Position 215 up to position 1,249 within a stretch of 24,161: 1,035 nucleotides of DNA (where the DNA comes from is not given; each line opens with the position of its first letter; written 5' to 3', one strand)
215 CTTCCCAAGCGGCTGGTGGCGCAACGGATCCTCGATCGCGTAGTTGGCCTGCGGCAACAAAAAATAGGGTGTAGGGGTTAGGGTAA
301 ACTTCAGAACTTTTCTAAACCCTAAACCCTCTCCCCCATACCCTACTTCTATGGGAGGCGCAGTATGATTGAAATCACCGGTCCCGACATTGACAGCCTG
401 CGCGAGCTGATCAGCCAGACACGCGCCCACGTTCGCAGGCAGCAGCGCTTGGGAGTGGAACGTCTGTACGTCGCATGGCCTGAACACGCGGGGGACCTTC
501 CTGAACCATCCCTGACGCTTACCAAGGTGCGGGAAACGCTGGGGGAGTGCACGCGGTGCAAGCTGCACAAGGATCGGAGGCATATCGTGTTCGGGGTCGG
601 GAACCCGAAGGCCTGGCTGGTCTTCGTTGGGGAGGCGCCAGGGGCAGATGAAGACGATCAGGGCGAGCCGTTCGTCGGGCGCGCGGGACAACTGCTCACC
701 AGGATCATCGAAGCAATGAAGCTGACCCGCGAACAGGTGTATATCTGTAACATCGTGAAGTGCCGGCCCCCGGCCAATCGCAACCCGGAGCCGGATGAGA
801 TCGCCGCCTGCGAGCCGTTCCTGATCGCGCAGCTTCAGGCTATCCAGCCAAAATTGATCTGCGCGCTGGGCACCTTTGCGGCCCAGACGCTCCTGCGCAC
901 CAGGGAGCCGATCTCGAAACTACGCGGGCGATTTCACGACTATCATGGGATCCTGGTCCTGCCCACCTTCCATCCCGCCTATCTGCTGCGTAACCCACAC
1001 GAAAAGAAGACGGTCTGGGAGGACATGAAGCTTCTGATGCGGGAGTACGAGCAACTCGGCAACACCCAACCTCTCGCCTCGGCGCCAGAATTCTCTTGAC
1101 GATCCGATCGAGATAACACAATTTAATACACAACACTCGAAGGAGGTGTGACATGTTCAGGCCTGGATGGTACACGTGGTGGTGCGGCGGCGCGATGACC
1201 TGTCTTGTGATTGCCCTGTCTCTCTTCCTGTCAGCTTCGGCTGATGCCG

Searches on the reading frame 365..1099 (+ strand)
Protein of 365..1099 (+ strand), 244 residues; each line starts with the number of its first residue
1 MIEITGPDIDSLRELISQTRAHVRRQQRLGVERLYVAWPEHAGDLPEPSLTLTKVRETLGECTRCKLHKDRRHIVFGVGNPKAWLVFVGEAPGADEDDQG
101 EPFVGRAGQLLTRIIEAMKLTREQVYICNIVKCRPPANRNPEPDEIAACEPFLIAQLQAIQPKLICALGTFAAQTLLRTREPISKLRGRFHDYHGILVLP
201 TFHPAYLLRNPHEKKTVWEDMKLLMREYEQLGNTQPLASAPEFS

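Call 82: search_protein_families(library=pfam, proteins=[window:365-1099:+])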
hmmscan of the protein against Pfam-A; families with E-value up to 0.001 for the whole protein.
window:365-1099:+ (244 aa): 1 family
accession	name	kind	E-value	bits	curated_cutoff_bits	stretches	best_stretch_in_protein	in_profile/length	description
PF03167.25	UDG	-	1.5e-41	142.2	24.3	1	76-222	1-141/141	Uracil DNA glycosylase superfamily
